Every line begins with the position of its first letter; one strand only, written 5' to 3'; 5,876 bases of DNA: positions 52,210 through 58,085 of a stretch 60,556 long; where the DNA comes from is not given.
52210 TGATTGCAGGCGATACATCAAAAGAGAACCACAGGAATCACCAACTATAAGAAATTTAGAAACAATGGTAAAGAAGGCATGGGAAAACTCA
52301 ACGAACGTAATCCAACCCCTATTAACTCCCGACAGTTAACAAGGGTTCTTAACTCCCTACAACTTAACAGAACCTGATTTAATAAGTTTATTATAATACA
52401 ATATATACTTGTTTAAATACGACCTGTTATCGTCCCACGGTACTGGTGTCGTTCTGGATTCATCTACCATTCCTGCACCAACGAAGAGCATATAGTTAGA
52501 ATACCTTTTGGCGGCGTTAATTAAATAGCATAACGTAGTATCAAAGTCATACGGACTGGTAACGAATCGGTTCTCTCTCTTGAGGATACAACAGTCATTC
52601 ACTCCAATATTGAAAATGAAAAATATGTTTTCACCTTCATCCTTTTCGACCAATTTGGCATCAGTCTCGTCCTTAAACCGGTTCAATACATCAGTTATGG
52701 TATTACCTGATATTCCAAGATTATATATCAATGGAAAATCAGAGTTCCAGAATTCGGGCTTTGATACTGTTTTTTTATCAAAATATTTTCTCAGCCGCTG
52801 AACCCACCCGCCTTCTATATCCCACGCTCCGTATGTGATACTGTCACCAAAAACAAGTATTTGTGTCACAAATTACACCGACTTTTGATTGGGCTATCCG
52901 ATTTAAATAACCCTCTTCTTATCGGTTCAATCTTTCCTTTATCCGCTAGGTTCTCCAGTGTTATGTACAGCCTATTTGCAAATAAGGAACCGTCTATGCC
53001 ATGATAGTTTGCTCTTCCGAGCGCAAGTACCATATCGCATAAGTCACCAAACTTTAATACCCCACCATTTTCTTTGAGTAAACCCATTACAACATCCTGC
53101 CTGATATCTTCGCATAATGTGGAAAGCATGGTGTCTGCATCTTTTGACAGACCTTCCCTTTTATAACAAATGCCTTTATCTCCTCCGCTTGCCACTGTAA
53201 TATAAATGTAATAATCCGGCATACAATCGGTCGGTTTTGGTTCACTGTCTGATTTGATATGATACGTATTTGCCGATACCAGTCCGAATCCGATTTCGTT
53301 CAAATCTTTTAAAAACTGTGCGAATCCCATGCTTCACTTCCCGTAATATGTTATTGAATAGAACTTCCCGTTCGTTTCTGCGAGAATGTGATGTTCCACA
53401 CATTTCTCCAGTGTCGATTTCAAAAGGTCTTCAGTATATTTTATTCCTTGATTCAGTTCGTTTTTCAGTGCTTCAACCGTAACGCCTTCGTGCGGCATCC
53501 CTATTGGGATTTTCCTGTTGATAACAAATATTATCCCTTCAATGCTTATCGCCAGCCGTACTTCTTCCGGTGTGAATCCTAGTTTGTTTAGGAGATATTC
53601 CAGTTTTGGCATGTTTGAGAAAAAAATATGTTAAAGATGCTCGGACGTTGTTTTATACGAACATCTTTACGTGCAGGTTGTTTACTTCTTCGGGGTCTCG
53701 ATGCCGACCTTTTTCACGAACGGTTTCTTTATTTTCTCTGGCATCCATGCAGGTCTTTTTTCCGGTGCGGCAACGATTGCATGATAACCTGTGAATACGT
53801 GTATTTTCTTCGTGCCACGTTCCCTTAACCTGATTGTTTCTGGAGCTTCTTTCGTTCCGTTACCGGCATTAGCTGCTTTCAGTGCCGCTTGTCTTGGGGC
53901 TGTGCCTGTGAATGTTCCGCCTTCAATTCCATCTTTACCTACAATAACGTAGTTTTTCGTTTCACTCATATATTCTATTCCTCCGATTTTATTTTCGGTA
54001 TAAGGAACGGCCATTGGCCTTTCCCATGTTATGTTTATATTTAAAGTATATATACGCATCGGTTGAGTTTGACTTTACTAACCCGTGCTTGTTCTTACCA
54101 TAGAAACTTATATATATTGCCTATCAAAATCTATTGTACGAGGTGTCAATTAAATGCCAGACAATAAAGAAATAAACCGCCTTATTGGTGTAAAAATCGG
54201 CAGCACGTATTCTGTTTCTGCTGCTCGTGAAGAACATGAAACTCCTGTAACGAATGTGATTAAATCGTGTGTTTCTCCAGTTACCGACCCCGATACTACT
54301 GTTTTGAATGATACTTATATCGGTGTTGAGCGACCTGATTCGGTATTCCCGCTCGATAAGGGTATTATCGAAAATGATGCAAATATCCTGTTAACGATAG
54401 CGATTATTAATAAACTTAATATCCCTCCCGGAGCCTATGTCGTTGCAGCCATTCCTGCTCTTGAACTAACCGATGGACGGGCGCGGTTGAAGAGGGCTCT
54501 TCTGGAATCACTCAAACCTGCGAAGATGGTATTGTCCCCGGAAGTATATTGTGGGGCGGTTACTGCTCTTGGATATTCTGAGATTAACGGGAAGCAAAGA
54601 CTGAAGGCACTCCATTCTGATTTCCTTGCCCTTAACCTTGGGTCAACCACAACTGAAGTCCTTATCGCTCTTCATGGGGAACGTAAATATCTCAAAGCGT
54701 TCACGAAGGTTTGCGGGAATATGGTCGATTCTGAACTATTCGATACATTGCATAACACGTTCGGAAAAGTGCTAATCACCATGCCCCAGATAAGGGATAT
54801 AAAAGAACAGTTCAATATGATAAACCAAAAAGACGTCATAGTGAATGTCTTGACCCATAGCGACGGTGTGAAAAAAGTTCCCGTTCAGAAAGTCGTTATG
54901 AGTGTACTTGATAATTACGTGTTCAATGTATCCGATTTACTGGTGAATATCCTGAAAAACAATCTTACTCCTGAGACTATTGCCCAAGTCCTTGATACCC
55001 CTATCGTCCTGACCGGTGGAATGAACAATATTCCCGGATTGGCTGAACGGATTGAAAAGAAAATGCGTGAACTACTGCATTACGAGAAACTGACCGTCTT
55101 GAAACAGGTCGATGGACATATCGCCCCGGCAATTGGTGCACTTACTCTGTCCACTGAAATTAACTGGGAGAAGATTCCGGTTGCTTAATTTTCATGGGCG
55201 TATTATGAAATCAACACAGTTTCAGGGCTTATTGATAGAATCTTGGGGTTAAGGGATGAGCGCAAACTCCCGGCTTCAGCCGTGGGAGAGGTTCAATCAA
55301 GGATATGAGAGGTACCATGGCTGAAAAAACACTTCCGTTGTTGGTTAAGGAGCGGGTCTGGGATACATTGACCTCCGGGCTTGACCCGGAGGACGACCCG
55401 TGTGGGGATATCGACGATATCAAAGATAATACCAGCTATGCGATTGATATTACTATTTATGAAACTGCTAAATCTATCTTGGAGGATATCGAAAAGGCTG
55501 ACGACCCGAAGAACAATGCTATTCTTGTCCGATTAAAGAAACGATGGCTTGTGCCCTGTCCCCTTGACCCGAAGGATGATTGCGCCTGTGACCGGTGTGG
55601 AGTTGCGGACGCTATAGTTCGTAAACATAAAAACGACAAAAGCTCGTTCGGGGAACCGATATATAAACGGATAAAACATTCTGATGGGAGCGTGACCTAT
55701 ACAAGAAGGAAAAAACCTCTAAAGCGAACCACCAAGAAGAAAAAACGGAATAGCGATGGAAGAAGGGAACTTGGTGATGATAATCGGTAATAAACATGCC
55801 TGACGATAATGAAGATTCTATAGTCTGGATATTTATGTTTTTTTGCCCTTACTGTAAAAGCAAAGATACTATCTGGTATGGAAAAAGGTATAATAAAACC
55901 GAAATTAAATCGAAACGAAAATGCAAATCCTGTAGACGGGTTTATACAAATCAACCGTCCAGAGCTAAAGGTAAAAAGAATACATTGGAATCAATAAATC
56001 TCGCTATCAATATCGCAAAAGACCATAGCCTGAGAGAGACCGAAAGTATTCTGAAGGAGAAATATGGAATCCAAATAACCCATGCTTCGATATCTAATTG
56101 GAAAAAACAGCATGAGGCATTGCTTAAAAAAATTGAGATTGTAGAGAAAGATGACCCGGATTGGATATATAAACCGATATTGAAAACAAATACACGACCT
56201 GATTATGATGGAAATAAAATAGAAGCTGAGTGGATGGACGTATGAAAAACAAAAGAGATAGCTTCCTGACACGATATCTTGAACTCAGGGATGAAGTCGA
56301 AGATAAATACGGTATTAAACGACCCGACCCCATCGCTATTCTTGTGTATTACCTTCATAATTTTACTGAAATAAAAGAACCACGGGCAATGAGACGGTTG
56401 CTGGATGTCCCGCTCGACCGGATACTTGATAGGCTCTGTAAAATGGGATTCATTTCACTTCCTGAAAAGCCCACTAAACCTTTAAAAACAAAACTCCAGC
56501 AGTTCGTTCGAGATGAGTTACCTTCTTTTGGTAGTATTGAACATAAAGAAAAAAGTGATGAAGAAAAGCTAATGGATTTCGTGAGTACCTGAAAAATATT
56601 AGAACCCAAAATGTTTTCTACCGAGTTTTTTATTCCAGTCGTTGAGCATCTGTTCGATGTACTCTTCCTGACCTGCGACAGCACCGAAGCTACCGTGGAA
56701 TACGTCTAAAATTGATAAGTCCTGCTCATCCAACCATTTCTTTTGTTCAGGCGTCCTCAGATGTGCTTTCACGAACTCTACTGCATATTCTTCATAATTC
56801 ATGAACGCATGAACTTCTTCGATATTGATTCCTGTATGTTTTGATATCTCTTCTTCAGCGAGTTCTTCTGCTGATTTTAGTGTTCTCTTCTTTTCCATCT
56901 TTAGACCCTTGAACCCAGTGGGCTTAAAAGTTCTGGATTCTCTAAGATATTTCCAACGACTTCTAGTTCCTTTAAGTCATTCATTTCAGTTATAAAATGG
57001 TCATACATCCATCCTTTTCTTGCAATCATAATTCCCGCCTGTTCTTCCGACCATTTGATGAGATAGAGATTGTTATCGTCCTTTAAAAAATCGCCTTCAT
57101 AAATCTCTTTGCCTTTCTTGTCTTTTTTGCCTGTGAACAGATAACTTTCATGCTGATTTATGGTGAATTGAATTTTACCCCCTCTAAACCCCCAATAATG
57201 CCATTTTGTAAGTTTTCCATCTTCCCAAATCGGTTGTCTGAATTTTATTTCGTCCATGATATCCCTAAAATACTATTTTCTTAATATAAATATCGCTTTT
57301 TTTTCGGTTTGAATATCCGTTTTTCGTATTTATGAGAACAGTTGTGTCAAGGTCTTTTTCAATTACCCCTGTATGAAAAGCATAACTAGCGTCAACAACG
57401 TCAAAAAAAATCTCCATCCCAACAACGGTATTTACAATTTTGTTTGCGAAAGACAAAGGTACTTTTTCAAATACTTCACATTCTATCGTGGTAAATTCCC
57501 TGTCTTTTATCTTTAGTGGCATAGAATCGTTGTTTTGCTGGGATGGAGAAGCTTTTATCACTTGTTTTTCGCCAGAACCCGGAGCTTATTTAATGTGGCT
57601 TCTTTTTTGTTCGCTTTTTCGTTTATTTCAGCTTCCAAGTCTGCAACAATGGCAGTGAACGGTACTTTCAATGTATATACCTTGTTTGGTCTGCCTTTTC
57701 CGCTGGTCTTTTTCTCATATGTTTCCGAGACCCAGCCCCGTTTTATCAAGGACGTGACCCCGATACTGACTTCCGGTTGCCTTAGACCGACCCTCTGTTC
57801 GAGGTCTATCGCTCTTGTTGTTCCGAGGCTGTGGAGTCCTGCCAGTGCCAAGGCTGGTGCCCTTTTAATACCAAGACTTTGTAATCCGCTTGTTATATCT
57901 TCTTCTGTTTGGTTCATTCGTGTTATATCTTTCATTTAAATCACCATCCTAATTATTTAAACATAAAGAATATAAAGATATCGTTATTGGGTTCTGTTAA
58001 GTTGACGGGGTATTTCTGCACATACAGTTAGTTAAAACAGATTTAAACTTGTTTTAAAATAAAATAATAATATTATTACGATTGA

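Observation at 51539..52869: Transposase-less TIR/TSD cassette whose only cargo is a SET-domain methyltransferase, inserted into an SGNH hydrolase gene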

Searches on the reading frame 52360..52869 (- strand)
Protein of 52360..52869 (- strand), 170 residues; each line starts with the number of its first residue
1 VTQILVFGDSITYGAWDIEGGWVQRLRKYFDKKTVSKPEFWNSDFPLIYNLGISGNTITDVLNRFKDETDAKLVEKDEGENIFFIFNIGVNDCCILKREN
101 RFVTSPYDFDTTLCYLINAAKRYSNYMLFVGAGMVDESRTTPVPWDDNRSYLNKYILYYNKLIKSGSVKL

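Call 5: search_protein_families(library=pfam, proteins=[window:52360-52869:-], max_evalue=0.01)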
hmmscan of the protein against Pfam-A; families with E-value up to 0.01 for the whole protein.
seq(170 aa): 2 families
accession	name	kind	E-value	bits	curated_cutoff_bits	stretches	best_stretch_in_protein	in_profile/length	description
PF00657.28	Lipase_GDSL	-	5.2e-12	46.8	23.6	1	4-163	1-152/208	GDSL-like Lipase/Acylhydrolase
PF13472.12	Lipase_GDSL_2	-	1.2e-10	42.7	32.9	1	6-164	1-136/178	GDSL-like Lipase/Acylhydrolase family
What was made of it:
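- Checked: The 224-aa product covers Lipase_GDSL positions 1-208 of 208 (E=5e-21), against 1-152 for the truncated ORF (call 5).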

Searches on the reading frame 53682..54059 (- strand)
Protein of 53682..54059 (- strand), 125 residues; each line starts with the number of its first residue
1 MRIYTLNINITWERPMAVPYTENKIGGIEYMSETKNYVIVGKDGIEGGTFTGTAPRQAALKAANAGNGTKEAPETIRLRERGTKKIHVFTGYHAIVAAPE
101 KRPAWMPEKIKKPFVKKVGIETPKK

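Call 68: search_protein_families(library=pfam, proteins=[window:53682-54059:-], max_evalue=0.01)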
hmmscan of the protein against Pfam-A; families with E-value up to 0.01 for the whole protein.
window:53682-54059:- (125 aa): 1 family
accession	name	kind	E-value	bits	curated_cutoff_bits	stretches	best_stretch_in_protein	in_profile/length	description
PF05854.16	MC1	-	9.2e-31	106.4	23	1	33-121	1-93/96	Non-histone chromosomal protein MC1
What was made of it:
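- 53682..54059 (-): MC1 chromatin-protein gene of the mobile element, a candidate SET substrate (inference only). PF05854 E=9e-31 (call 68).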

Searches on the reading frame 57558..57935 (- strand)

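Call 26: search_protein_families(library=pfam, proteins=[window:57558-57935:-], max_evalue=0.01)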
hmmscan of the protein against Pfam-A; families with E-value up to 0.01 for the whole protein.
window:57558-57935:- (125 aa): 2 families
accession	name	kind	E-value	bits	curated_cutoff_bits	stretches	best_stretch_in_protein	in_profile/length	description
PF01978.25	TrmB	-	0.00034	20.8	25.6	1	18-83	1-59/68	Sugar-specific transcriptional regulator TrmB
PF12802.13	MarR_2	-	0.002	18.7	27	1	22-70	2-51/61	MarR family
